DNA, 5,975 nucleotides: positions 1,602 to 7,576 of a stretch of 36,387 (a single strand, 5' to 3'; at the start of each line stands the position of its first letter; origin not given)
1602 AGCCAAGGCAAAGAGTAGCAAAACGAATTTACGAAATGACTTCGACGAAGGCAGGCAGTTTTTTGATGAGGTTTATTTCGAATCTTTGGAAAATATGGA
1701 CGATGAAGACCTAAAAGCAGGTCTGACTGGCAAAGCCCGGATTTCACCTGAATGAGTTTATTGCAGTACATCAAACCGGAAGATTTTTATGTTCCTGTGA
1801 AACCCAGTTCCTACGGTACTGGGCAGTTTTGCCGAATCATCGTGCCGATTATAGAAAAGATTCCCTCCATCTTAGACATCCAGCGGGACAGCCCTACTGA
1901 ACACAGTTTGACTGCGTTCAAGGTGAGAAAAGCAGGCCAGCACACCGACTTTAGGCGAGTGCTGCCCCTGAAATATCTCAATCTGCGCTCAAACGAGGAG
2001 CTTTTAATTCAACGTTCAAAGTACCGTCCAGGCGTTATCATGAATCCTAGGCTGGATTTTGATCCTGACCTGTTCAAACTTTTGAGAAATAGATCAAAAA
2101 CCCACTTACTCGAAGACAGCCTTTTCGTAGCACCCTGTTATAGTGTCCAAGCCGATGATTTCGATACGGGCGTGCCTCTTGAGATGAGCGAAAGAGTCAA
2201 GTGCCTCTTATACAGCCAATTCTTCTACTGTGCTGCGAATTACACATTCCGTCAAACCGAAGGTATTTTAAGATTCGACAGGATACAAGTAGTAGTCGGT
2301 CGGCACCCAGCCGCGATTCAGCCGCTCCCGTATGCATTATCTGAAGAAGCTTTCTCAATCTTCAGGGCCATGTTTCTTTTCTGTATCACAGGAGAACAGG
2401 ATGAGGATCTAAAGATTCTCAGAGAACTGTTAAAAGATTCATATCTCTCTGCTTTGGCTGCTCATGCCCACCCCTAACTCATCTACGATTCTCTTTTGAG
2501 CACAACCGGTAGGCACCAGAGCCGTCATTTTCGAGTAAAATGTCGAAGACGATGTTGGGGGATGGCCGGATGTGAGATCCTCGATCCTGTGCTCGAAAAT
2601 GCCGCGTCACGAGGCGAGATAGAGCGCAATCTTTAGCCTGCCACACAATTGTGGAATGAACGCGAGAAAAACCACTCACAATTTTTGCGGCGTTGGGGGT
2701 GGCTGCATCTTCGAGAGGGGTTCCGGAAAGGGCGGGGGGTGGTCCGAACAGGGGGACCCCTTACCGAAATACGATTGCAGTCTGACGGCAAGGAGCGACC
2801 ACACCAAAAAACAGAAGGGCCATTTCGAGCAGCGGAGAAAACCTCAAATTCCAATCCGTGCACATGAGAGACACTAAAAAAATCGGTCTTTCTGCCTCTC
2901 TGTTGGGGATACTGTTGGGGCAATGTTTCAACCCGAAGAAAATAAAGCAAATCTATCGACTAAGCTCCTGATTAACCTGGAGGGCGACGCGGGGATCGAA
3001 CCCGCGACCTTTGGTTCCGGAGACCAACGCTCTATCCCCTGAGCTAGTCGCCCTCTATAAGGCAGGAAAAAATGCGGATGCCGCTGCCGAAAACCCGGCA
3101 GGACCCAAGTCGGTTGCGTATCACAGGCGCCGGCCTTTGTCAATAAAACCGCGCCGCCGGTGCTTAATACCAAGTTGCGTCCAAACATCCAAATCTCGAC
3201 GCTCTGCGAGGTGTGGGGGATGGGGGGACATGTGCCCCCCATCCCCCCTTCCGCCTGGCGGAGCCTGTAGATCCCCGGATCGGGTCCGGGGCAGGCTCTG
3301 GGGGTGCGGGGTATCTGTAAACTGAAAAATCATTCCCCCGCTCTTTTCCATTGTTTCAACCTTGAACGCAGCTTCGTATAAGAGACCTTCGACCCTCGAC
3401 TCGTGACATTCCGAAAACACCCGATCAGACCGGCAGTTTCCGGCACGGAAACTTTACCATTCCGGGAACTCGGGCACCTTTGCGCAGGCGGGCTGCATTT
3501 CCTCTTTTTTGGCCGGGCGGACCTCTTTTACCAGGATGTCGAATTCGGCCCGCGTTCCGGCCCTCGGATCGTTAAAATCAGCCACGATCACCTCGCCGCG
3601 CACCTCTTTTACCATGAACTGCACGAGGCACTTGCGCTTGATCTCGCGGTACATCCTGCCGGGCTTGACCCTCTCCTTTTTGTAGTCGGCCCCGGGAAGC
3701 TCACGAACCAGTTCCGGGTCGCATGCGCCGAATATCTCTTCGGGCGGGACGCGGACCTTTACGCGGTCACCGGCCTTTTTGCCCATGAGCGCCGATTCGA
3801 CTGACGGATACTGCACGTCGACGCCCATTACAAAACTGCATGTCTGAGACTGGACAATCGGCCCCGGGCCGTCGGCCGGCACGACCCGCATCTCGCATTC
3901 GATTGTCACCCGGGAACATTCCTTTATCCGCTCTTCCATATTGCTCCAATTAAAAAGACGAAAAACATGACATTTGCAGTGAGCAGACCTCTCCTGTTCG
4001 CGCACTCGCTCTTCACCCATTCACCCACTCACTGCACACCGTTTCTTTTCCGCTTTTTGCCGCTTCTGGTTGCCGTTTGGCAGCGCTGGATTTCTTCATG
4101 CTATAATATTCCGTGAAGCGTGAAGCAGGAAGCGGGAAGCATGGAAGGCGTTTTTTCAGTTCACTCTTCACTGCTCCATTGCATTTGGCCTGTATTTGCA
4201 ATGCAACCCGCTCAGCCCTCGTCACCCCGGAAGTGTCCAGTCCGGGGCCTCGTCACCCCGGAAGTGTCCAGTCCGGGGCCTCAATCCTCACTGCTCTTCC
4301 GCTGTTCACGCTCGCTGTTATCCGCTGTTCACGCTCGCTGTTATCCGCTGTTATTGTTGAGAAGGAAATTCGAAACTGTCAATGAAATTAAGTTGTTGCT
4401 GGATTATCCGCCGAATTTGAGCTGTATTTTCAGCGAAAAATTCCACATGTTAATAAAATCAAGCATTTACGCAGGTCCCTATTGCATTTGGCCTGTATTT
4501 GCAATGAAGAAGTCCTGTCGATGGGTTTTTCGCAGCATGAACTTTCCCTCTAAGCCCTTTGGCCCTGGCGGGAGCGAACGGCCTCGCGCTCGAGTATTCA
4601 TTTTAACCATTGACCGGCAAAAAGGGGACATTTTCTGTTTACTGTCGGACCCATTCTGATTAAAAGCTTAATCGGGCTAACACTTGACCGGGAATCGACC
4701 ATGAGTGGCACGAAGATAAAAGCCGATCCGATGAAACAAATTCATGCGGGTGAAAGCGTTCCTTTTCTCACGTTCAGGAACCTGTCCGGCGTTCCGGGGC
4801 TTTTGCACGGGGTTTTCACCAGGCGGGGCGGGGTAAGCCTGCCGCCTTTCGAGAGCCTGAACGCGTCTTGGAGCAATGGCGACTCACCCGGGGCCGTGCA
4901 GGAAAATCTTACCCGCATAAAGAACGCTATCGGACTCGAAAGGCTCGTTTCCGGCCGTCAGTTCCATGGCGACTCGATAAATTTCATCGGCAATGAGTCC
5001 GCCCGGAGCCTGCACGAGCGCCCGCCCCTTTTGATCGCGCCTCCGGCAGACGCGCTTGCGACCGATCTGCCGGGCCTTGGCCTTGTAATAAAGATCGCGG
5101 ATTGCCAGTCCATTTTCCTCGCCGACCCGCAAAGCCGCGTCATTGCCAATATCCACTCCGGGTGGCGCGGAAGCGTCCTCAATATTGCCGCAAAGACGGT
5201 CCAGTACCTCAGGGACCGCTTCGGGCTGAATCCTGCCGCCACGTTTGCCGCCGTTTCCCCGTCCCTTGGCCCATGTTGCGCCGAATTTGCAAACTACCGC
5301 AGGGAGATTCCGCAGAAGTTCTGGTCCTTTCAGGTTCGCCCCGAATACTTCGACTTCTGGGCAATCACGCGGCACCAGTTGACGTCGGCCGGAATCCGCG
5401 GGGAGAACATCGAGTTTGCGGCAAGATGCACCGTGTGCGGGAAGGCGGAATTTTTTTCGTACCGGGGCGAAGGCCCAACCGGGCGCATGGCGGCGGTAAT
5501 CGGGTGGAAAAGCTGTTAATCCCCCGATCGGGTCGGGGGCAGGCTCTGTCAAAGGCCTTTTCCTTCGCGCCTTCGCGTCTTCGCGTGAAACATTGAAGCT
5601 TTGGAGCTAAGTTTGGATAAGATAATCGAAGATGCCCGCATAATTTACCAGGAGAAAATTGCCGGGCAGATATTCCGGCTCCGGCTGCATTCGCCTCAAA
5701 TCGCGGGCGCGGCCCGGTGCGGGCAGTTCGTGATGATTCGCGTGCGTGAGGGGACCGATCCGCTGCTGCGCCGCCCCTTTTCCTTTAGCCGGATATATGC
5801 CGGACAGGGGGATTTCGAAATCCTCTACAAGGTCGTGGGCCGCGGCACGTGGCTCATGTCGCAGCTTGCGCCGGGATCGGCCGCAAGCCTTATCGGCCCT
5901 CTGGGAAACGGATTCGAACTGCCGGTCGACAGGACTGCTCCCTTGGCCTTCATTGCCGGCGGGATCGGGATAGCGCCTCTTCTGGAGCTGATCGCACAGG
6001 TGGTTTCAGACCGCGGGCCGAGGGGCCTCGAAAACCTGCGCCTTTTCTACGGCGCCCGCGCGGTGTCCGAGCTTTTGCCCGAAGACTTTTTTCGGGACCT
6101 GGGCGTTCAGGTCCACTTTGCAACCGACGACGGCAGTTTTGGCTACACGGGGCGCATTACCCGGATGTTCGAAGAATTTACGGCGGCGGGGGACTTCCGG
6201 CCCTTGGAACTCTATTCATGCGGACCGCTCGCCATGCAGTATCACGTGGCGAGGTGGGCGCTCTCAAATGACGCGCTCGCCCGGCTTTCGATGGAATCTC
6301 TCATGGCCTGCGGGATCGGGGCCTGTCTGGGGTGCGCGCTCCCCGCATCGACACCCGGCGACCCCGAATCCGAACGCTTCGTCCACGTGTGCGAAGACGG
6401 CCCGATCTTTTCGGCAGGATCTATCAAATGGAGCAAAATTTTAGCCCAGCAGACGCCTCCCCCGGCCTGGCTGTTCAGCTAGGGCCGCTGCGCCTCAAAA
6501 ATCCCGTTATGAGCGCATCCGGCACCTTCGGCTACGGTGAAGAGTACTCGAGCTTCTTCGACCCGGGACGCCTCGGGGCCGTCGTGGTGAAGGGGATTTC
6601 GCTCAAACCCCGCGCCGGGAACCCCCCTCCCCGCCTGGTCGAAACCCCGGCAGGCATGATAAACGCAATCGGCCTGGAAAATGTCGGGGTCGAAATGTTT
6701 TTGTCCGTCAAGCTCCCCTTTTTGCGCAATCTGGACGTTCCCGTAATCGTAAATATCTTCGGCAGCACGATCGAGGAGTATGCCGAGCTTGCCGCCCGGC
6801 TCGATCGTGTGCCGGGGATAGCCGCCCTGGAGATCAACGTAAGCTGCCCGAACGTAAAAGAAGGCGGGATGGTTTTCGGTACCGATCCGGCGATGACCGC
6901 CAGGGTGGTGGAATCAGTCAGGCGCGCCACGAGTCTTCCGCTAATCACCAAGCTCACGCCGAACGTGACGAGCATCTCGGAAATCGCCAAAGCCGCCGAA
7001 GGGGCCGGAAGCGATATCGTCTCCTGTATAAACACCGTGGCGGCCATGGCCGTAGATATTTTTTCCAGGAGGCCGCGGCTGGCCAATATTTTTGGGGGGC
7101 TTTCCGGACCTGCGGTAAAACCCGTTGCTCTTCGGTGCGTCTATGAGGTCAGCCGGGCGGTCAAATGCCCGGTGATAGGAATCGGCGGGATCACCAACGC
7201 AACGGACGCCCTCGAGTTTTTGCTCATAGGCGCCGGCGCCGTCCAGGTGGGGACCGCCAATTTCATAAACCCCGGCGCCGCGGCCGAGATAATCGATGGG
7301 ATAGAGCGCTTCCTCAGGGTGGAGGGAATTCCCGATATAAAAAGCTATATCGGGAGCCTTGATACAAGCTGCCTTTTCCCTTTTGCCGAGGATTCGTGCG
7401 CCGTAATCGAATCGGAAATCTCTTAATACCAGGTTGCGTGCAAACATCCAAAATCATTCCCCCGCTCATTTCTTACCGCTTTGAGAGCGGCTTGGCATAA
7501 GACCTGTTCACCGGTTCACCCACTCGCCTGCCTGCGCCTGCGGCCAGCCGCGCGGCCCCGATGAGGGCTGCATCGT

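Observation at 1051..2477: Panacea (DUF4065)-like antitoxin coupled to an unassigned 241-aa partner: candidate new PanA-type toxin-antitoxin or defence pair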

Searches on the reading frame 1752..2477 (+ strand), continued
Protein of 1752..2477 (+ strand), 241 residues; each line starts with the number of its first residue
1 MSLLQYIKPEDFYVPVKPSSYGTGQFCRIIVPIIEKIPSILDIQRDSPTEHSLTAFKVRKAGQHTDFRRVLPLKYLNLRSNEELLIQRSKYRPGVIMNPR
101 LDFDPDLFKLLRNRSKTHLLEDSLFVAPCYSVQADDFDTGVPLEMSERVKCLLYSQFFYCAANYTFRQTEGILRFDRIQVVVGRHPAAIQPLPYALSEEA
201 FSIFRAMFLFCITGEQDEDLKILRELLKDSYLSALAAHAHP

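Call 94: search_dna_similar(query=window:1752-2474:+, collection=phages, mode=protein, max_evalue=0.001, max_rows=10)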
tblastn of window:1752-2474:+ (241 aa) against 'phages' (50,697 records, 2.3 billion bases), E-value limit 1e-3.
No match.

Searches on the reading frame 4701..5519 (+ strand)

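Call 98: search_protein_families(library=pfam, proteins=[window:4701-5519:+], max_evalue=0.00001)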
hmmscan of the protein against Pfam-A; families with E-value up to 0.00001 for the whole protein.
window:4701-5519:+ (272 aa): 1 family
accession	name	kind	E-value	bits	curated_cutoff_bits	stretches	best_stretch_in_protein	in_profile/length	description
PF02578.20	Cu-oxidase_4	-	8.1e-62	209.2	22.9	1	39-267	1-237/238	Multi-copper polyphenol oxidoreductase laccase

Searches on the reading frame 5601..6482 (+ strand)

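Call 98: search_protein_families(library=pfam, proteins=[window:5601-6482:+], max_evalue=0.00001)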
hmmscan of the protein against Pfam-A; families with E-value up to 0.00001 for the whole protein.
window:5601-6482:+ (293 aa): 2 families
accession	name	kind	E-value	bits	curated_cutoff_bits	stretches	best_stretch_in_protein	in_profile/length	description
PF10418.14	DHODB_Fe-S_bind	-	3.6e-13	49.5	23.9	1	232-275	1-40/41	Iron-sulfur cluster binding domain of dihydroorotate dehydrogenase B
PF00175.26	NAD_binding_1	-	4.8e-06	27.6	22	0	117-216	1-107/109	Oxidoreductase NAD-binding domain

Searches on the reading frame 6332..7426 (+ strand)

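Call 98: search_protein_families(library=pfam, proteins=[window:6332-7426:+], max_evalue=0.00001)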
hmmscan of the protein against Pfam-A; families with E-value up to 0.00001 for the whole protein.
window:6332-7426:+ (364 aa): 2 families
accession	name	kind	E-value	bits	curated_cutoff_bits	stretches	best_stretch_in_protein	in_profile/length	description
PF01180.27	DHO_dh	-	7.9e-77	258.7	27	1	46-328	2-291/291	Dihydroorotate dehydrogenase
PF01207.24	Dus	-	2.8e-08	33.7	20.4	0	136-228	54-153/311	Dihydrouridine synthase (Dus)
